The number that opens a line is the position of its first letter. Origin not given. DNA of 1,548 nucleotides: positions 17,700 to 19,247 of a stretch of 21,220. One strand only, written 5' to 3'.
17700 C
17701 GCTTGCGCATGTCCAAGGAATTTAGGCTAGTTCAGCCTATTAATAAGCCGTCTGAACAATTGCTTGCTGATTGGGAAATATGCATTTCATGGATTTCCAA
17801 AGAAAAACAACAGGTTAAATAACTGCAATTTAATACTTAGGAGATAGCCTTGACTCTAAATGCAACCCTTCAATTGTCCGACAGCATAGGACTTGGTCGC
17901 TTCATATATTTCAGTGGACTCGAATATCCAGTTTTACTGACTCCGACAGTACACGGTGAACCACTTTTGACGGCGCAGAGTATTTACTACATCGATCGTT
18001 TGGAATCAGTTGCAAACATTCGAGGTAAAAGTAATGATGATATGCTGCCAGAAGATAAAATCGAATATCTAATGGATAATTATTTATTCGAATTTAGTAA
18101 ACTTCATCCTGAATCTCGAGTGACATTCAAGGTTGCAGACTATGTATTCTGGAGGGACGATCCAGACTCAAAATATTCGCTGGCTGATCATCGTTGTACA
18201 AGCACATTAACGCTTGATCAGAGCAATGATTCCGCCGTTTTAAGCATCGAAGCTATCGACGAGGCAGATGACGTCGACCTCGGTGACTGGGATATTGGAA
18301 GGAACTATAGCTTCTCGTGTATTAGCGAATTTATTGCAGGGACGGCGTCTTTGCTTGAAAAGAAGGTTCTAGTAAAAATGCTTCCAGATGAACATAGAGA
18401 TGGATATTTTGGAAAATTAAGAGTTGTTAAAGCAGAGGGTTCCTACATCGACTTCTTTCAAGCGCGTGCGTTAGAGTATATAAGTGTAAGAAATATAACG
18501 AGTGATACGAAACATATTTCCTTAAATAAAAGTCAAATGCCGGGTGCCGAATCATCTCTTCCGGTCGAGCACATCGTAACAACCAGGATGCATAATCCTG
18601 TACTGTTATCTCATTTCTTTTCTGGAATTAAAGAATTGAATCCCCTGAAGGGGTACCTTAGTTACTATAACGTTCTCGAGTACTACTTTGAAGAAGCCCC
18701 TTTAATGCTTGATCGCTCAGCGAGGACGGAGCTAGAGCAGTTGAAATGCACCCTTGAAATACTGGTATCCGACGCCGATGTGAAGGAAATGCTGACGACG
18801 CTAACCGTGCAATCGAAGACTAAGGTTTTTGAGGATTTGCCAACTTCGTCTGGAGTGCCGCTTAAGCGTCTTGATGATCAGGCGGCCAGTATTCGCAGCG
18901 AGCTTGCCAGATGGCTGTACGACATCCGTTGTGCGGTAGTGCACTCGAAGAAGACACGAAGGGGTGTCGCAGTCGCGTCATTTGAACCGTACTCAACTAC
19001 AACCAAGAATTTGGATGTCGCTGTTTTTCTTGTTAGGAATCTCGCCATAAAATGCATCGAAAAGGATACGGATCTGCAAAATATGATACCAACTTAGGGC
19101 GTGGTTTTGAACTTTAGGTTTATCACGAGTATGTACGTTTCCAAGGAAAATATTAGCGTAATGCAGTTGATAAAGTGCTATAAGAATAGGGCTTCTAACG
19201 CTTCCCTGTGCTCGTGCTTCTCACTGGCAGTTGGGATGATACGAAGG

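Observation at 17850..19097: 415-aa protein with a C-terminal R-x4-H HEPN signature and an unrecognised beta-rich N-terminal domain, using a TTG start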

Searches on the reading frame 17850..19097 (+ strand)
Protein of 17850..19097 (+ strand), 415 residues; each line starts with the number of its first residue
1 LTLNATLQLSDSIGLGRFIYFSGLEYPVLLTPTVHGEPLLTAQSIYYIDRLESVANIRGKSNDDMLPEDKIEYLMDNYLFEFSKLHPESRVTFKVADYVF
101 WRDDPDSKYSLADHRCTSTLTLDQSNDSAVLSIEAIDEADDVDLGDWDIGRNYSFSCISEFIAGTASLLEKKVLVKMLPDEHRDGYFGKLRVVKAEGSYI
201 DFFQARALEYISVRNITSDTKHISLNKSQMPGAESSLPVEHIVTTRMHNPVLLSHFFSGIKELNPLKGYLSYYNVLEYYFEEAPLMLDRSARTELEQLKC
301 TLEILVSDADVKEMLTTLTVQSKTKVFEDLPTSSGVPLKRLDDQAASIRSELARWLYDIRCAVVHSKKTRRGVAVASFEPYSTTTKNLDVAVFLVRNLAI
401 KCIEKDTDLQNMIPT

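Call 3: search_protein_families(library=pfam, proteins=[window:17850-19097:+], max_evalue=1)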
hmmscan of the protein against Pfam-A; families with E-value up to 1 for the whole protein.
window:17850-19097:+ (415 aa): 1 family
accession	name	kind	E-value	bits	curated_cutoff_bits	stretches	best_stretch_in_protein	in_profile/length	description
PF17419.7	MauJ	-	0.00075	20.8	28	1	256-383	5-96/116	Methylamine utilization protein MauJ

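Call 4: search_protein_families(library=padloc, proteins=[window:17850-19097:+], max_evalue=1)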
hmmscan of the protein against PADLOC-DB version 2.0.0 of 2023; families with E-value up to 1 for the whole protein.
window:17850-19097:+ (415 aa): 1 family
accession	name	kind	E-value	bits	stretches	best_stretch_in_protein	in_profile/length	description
PDLC03836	DzbB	-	8.1e-07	26.8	1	254-368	191-308/341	-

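Call 5: search_protein_families(library=ncbifam, proteins=[window:17850-19097:+], max_evalue=1)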
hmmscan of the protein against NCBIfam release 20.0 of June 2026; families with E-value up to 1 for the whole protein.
window:17850-19097:+ (415 aa): 0 families

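Call 6: find_homologous_proteins(query=window:17850-19097:+)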
Query window:17850-19097:+ (415 aa): 265 proteins with E <= 0.001 among 5399 candidates; the best 120 are listed.
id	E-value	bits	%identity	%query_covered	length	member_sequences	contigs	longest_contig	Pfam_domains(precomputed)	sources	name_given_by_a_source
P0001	3.2e-274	927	100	100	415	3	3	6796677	-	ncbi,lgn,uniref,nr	ncbi:hypothetical protein DR66_5987 [Delftia acidovorans]|uniref:hypothetical protein n=1 Tax=Delfti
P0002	6.2e-190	649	74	94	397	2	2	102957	-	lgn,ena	-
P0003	1.5e-189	648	70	100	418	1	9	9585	-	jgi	jgi:hypothetical protein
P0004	1.8e-187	641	70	99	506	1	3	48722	-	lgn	-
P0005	1.6e-185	635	69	100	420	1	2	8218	-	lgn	-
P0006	2.4e-157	542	61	97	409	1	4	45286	PF17419.8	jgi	jgi:hypothetical protein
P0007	1.1e-153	530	59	99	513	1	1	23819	PF17419.8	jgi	-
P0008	1.3e-152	526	58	99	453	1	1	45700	-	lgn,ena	-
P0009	7.5e-144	497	70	78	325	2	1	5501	PF17419.8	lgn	-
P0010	1.7e-143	496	58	93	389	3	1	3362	PF17419.8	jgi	-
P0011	2.9e-136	473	53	99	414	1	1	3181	-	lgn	-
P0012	5.7e-136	472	53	99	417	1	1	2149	-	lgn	-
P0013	8.0e-136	471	52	99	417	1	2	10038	-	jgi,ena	-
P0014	2.6e-135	469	52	99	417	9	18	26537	-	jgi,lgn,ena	jgi:hypothetical protein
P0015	3.0e-135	469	52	99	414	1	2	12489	-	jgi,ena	jgi:hypothetical protein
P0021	2.4e-133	463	51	99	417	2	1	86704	-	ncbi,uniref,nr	ncbi:hypothetical protein IQ285_32365 [Burkholderia sp. R-69608]|uniref:hypothetical protein n=1 Tax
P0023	8.8e-133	461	52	99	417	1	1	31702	PF17419.8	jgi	jgi:hypothetical protein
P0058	9.0e-127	441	50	99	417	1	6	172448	PF17419.8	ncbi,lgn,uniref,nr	ncbi:methylamine utilization protein MauJ [Roseateles aquatilis]|uniref:methylamine utilization prot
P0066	1.9e-124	434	50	99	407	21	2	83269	-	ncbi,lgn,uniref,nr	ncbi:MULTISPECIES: hypothetical protein [unclassified Pseudomonas]|uniref:hypothetical protein n=1 T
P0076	1.4e-122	427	48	100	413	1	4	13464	PF17419.8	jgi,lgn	jgi:hypothetical protein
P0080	2.2e-121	424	50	96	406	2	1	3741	PF17419.8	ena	-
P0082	1.0e-120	421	48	96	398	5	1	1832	PF17419.8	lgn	-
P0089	4.2e-119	416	49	95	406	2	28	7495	PF17419.8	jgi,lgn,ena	-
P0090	6.6e-119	415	48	95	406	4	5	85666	PF17419.8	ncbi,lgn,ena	-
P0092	7.3e-118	412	49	95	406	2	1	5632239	PF17419.8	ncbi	-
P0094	1.4e-117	411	48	99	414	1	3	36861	PF17419.8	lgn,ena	-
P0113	7.4e-114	399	45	99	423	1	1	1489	PF17419.8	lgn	-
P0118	8.8e-113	395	46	97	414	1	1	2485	PF17419.8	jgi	jgi:hypothetical protein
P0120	1.7e-112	394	57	77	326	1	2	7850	PF17419.8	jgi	jgi:hypothetical protein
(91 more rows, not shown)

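Call 8: search_solved_structures(query=window:17850-19097:+, max_evalue=10, show_alignments=2)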
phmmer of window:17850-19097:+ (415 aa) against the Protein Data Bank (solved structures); distinct sequences matched with E-value up to 10: 0.

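Call 20: search_protein_families(library=phrogs, proteins=[window:17850-19097:+], max_evalue=0.001)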
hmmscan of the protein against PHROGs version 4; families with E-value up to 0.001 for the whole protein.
window:17850-19097:+ (415 aa): 0 families

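Call 21: find_encoding_contigs(protein=P0002, flank=5000, max_places=2)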
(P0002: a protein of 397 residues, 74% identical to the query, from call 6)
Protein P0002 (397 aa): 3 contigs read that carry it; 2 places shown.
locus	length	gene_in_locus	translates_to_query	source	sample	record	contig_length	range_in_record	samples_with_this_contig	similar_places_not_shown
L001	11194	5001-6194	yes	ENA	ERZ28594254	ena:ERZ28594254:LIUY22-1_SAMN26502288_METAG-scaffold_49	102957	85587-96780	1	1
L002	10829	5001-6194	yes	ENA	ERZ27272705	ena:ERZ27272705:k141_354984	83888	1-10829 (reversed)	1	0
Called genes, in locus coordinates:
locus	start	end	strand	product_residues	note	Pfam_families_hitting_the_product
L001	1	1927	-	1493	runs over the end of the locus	PF27051:TamB_N (weak), PF04357:TamB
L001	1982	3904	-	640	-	PF17243:POTRA_TamA_1 (weak), PF07244:POTRA (faint), PF01103:Omp85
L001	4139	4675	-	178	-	-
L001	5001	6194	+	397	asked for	-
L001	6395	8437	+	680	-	-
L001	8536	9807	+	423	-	PF14082:SduA_C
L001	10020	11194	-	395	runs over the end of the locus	PF05762:VWA_CoxE (weak)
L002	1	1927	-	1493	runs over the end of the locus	PF27051:TamB_N (weak), PF04357:TamB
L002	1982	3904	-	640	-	PF17243:POTRA_TamA_1 (weak), PF07244:POTRA (faint), PF01103:Omp85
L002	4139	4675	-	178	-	-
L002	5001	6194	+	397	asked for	-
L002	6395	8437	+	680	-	-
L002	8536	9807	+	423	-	PF14082:SduA_C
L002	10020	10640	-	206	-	PF05762:VWA_CoxE (weak)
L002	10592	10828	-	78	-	?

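Call 22: find_encoding_contigs(protein=P0021, flank=5000, max_places=2)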
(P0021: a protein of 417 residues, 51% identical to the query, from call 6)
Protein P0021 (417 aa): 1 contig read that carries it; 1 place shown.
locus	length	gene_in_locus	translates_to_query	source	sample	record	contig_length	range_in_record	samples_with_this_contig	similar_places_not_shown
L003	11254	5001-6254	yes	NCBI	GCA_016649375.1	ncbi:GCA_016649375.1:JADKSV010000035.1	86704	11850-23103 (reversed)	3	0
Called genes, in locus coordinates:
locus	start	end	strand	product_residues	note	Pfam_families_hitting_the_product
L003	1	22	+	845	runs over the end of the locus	PF05954:Phage_GPD, PF04717:Phage_base_V, PF13296:T6SS_Vgr, PF10106:DUF2345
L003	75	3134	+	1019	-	PF13202:EF-hand_5 (faint)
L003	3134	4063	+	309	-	-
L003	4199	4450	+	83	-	PF05488:PAAR_motif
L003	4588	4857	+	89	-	-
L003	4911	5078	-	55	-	-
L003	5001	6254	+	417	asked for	-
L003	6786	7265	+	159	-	PF05860:TPS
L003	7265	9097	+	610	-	PF08479:POTRA_2, PF17287:POTRA_3, PF03865:ShlB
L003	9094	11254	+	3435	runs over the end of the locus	PF05860:TPS, PF13018:ESPR, PF13332:Fil_haemagg_2, PF15657:Tox-HNH-EHHH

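Call 23: find_encoding_contigs(protein=P0066, flank=5000, max_places=2)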
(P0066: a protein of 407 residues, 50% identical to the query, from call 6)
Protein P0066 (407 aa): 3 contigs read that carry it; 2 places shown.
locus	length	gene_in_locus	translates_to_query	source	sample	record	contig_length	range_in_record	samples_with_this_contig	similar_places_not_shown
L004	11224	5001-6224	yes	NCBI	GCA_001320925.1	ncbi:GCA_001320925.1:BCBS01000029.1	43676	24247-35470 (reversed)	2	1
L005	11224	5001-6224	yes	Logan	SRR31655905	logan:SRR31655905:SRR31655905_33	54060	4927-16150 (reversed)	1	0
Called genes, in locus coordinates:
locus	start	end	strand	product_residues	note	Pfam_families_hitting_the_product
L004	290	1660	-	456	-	-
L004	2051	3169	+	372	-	PF08240:ADH_N, PF00107:ADH_zinc_N, PF13602:ADH_zinc_N_2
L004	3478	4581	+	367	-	PF16289:PIN_12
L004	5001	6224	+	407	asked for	-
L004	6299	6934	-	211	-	PF00702:Hydrolase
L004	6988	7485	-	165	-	-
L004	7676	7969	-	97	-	-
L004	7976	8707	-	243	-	PF00149:Metallophos, PF12850:Metallophos_2 (weak)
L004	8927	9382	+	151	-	PF13560:HTH_31 (weak), PF01381:HTH_3, PF04545:Sigma70_r4 (faint), PF13384:HTH_23 (weak), PF13936:HTH_38 (weak), PF12802:MarR_2 (weak), PF01381:HTH_3 (weak), PF13412:HTH_24 (weak), +3 more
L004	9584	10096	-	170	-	-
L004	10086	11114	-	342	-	PF06527:TniQ (faint)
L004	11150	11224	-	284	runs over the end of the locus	-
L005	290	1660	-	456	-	-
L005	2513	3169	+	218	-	PF00107:ADH_zinc_N, PF13602:ADH_zinc_N_2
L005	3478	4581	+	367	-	PF16289:PIN_12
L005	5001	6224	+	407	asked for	-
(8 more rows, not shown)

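Call 24: predict_structure(alignment_id=A1)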
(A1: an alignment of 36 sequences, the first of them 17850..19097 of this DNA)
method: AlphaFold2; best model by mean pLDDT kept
length: 415 residues; sequences in the alignment: 36
mean_pLDDT: 86.6   pTM: 0.82
mean pLDDT of the five models: 86.6, 84.2, 82.5, 82.4, 81.7
residues with pLDDT >= 90: 224; 70-90: 147; 50-70: 35; < 50: 9
segments of 3 or more residues with pLDDT < 50: 99-102, 413-415
pLDDT, mean of each block of 10 residues (from residue 1): 64 80 91 75 86 81 70 92 90 61 67 76 82 87 81 84 92 95 94 91 88 86 93 94 93 94 91 96 94 96 97 93 93 92 95 97 74 84 88 96 94 56
secondary structure, 60 per line:
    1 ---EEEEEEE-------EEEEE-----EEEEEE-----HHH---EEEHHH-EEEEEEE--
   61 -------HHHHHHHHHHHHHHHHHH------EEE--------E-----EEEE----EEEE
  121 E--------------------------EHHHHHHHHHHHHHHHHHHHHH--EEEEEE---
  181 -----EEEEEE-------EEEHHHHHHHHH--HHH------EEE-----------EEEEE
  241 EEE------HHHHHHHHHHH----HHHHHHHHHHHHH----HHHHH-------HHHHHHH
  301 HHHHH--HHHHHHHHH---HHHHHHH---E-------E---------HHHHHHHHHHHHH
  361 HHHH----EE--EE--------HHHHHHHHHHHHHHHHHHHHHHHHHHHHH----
elements in order: E4-10 E18-22 E28-33 E45-47 E52-58 H68-85 E92-94 E109-112 E117-121 H149-169 E172-177 E186-191 E199-201 H202-210 E222-224 E236-243 H250-260 H265-277 H282-286 H294-305 H308-316 H320-326 H348-364 H383-411

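Call 27: fold_search(model_id=the predicted structure, library=pdb)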
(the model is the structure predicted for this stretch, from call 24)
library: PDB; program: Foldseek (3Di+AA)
matches with E <= 10: 225; with E <= 0.001: 0
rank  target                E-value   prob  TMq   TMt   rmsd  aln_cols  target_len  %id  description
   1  6btm_C                7.9e-01  0.04  0.09  0.09  16.9       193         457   12  Structure of Alternative Complex III from Flavobacterium johnsoniae (Wild Type) (released 2018-05-09)
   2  9igt_F                7.9e-01  0.03  0.08  0.14  18.5       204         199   12  Assembly intermediate of human mitochondrial ribosome small subunit bound to METTL15, RBFA, and mtIF2 (State M2.1) (released 2026-03-11)
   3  8rb2_B                9.9e-01  0.03  0.07  0.05  19.0       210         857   14  The crystal structure of DNA-bound human MutSbeta (MSH2_E749A/MSH3_E976A) in the canonical mismatch bound conformation (released 2025-06-11)
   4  2wbl_B                1.1e+00  0.02  0.09  0.10  22.1       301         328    8  Three-dimensional structure of a binary ROP-PRONE complex (released 2009-04-14)
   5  2gtq                  1.2e+00  0.06  0.11  0.06  18.3       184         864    9  Crystal structure of aminopeptidase N from human pathogen Neisseria meningitidis (released 2006-05-30)
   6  3hhr_A                1.3e+00  0.05  0.11  0.20  17.4       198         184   14  HUMAN GROWTH HORMONE AND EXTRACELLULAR DOMAIN OF ITS RECEPTOR: CRYSTAL STRUCTURE OF THE COMPLEX (released 1994-04-30)
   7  4pw4                  1.3e+00  0.05  0.11  0.06  19.3       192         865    8  Crystal structure of Aminopeptidase N in complex with phosphonic acid analogue of homophenylalanine L-(R)-hPheP (released 2014-06-25)
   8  5b1q_A                1.4e+00  0.03  0.10  0.09  18.9       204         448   14  Human herpesvirus 6B tegument protein U14 (released 2016-04-20)
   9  9e6a_A                1.6e+00  0.06  0.08  0.12   7.0        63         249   17  Pseudomonas putida KT2440 IclR-type transcription factor (PP_2609) (released 2025-11-12)
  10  1n3c_A                1.6e+00  0.03  0.13  0.16  24.3       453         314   12  Structural and biochemical exploration of a critical amino acid in human 8-oxoguanine glycosylase (released 2003-03-04)
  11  6et7_A                1.6e+00  0.01  0.10  0.07  24.6       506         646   10  Activated heterodimer of the bacteriophytochrome regulated diguanylyl cyclase variant - S505V A526V - from Idiomarina  (released 2018-06-13)
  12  4fza_A                1.7e+00  0.03  0.08  0.10  15.4       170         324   14  Crystal structure of MST4-MO25 complex (released 2013-03-06)
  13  2q98                  1.8e+00  0.03  0.09  0.16  19.4       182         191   13  X-ray structure of a prolactin antagonist (released 2007-09-11)
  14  6t1f_B                1.9e+00  0.06  0.08  0.16  12.8       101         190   16  Crystal structure of the C-terminally truncated chromosome-partitioning protein ParB from Caulobacter crescentus compl (released 2020-10-14)
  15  6tcl_L1               1.9e+00  0.03  0.12  0.21  15.9       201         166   15  Photosystem I tetramer (released 2020-02-19)
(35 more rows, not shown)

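Call 29: find_encoding_contigs(protein=P0058, flank=5000, max_places=2)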
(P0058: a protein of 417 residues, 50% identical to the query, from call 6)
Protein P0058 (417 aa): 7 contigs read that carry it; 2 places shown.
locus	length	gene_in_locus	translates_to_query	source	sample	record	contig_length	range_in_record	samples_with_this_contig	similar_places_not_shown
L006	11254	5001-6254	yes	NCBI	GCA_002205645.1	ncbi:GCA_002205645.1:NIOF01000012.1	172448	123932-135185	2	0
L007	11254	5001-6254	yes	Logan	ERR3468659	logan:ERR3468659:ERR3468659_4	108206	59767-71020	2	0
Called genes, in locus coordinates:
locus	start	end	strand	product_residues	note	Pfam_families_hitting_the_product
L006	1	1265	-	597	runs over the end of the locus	PF03814:KdpA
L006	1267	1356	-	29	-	-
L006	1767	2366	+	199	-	-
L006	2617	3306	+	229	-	-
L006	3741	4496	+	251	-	-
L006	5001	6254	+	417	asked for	PF17419:MauJ (weak)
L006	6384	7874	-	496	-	PF00083:Sugar_tr (weak), PF05977:MFS_3 (weak), PF07690:MFS_1, PF03209:PUCC (weak)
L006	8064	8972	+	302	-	PF00126:HTH_1, PF03466:LysR_substrate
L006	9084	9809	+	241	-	-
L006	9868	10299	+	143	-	-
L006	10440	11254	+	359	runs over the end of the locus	PF13421:Band_7_1, PF01145:Band_7, PF09851:SHOCT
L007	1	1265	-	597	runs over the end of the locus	PF03814:KdpA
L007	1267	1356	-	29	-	-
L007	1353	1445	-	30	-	-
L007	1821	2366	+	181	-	-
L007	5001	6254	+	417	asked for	PF17419:MauJ (weak)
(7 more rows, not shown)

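Call 30: find_encoding_contigs(protein=P0092, flank=5000, max_places=2)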
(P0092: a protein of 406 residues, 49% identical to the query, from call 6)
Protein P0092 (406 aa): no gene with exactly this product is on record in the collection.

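Call 31: search_solved_structures(query=A1, max_evalue=10, show_alignments=3)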
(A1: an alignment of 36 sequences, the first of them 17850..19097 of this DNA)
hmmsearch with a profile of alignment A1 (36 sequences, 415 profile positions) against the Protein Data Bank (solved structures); distinct sequences matched with E-value up to 10: 0.

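Call 36: search_protein_families(library=pfam, alignment_id=A1, max_evalue=10)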
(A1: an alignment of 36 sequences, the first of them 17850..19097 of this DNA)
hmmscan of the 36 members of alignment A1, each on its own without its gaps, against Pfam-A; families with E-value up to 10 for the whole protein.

A. member 1, window:17850-19097:+ (415 aa): 1 family
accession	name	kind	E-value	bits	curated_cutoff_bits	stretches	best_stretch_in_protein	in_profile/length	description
PF17419.7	MauJ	-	0.00075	20.8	28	1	256-383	5-96/116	Methylamine utilization protein MauJ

B. families by the number of members that match (of 36 scanned): 15 families
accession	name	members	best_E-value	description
PF17419.7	MauJ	36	9.6e-07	Methylamine utilization protein MauJ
PF09707.15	Cas_Cas2CT1978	3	0.13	CRISPR-associated protein (Cas_Cas2CT1978)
PF24883.2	NPHP3_N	2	0.014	Nephrocystin 3, N-terminal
PF22118.2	MtrF-like_dom-III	1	0.02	Decaheme cytochrome c component MtrF-like domain III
PF09694.16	Gcw_chp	1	0.02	Bacterial protein of unknown function (Gcw_chp)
PF00283.24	Cytochrom_B559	1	0.023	Cytochrome b559, alpha (gene psbE) and beta (gene psbF)subunits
PF13119.11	DUF3973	1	0.038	Domain of unknown function (DUF3973)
PF06314.16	ADC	1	0.071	Acetoacetate decarboxylase (ADC)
PF16798.10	DUF5069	1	0.098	Domain of unknown function (DUF5069)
PF18739.6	HEPN_Apea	1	0.13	Apea-like HEPN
PF08568.16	Kinetochor_Ybp2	1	0.17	Uncharacterised protein family, YAP/Alf4/glomulin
PF05872.18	HerA_C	1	0.23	Helicase HerA-like C-terminal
PF09154.16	Alpha-amy_C_pro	1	0.25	Alpha-amylase C-terminal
PF00273.25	Serum_albumin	1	0.29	Serum albumin family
PF07922.17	Glyco_transf_52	1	0.3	Glycosyltransferase family 52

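Call 37: search_protein_families(library=padloc, alignment_id=A1, max_evalue=1)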
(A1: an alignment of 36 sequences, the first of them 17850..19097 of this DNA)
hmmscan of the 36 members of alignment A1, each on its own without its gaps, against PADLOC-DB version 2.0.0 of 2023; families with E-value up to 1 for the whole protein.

A. member 1, window:17850-19097:+ (415 aa): 1 family
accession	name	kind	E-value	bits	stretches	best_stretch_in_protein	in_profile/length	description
PDLC03836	DzbB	-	8.1e-07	26.8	1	254-368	191-308/341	-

B. families by the number of members that match (of 36 scanned): 7 families
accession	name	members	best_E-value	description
PDLC03836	DzbB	36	1.1e-08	-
PDLC01752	Cas2e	4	0.0068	-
PDLC01646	Cas2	3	0.024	"CAS-I,CAS-II,CAS-III,CAS-IV,CAS-V,CAS-VI; acquisition_2"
PDLC01830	CARF2--CARF_HEPN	1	0.0018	-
PDLC04779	PDC-M70B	1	0.027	-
PDLC00757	Effector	1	0.038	Phospholipase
PDLC00973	Cas9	1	0.064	CRISPR subtype II RNA-guided endonuclease Cas9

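Call 40: find_related_loci(query=A1, collection=genome_contigs, flank=6000)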
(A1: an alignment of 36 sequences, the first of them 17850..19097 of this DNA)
Query A1 (415 aa) in genome_contigs; peptide patterns used: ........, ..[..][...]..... (x = any residue, [..] = any of these).
58 stretches matched a pattern; 31 encode a relative of the query (tblastn E <= 1e-3); 29 distinct loci.
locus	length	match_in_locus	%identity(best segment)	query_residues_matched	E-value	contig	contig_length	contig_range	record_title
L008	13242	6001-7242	51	1-411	7e-140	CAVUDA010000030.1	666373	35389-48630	MAG: uncultured Acidobacteriota bacterium isolate MFD05377.bin.3.80 genome assembly, contig: contig_63904, whole genome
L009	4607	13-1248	50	1-411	4e-141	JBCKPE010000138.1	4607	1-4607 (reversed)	Burkholderiaceae bacterium isolate SLM_MC1B_68-M02 Node_138_length_4607_cov_76.575337, whole genome shotgun sequence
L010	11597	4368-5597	51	1-409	1e-136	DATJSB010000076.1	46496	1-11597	MAG TPA_asm: Terracidiphilus sp. isolate SMAG_U14982 k141_1927168, whole genome shotgun sequence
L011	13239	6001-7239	50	1-411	4e-136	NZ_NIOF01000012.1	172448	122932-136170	Roseateles aquatilis strain CCUG 48205 Scaffold11_1, whole genome shotgun sequence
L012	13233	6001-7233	51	1-410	3e-139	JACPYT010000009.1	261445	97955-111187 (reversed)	MAG: Hydrogenophilales bacterium isolate NC_groundwater_870_Pr1_S2p5_64_29 Montesol18_S2p5_coassembly_scaffold_375009, w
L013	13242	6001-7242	47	1-414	6e-128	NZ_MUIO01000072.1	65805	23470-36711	Pseudomonas floridensis strain GEV388 GEV-388_contig_72, whole genome shotgun sequence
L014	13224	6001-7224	48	8-415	2e-124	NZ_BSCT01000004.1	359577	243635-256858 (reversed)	Bradyrhizobium sp. SSBR45G sequence04, whole genome shotgun sequence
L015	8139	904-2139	42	1-411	5e-112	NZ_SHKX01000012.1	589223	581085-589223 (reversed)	Fluviicoccus keumensis strain DSM 105135 Ga0310546_103, whole genome shotgun sequence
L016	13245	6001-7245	44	1-415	5e-111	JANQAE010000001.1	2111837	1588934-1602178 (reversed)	MAG: Dokdonella sp. isolate 29_gen_w_cov.20 c105, whole genome shotgun sequence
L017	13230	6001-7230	40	1-409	2e-108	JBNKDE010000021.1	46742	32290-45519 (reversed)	MAG: Gammaproteobacteria bacterium isolate F1.bin.8.strict NODE_21_length_46742_cov_15.131405, whole genome shotgun sequ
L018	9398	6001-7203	42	6-411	1e-108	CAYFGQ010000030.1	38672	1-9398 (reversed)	MAG TPA_asm: uncultured Arcobacteraceae bacterium isolate ERP003628_co2_60 genome assembly, contig: NODE_760_length_3867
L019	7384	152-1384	41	1-409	2e-108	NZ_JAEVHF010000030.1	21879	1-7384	Kistimonas asteriae strain KMD 001 NODE_30_length_21879_cov_36.7475, whole genome shotgun sequence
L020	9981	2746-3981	40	1-410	2e-107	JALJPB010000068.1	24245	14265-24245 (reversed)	MAG: Colwellia sp. isolate ALOHA_DT_126 DT-Colwellia-8_68, whole genome shotgun sequence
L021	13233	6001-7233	41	1-409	2e-105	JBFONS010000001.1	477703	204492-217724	Colwelliaceae bacterium BS250 NODE_1_length_477703_cov_10.235467_pilon, whole genome shotgun sequence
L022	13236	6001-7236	40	1-410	2e-107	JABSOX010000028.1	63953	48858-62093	MAG: Colwellia sp. isolate DT_19 DT-Colwellia-3_scaffold_32, whole genome shotgun sequence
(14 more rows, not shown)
